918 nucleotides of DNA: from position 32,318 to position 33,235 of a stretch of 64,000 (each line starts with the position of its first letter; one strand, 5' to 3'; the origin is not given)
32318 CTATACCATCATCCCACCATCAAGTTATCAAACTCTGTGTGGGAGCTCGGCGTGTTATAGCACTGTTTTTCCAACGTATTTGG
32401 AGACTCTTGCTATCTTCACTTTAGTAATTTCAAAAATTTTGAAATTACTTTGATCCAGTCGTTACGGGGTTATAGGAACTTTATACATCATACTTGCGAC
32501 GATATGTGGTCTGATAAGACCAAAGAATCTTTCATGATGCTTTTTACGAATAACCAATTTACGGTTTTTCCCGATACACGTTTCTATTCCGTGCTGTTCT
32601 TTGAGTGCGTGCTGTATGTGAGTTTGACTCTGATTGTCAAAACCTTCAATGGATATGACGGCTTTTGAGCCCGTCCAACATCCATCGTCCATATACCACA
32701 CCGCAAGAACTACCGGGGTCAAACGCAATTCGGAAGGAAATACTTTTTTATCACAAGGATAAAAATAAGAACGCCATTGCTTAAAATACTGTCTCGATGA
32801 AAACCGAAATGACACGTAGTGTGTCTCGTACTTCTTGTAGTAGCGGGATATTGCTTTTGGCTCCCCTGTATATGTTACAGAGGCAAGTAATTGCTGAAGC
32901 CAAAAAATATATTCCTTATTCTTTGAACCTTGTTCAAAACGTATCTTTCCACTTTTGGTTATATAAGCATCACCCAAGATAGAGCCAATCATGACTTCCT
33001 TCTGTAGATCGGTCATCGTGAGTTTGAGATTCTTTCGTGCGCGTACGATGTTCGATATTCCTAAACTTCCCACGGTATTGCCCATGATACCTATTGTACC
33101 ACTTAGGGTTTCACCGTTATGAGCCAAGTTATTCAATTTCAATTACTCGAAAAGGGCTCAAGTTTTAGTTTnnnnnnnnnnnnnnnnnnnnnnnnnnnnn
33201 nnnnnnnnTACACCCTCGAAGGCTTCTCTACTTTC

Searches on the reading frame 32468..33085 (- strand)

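Call 107: search_protein_families(library=pfam, proteins=[window:32468-33085:-], max_evalue=0.001)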
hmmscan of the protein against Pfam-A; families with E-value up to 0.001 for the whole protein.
window:32468-33085:- (206 aa): 1 family
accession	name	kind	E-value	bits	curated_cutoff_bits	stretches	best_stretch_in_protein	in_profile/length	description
PF03161.18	LAGLIDADG_2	-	6.8e-29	101.4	25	1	29-176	1-154/168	LAGLIDADG DNA endonuclease family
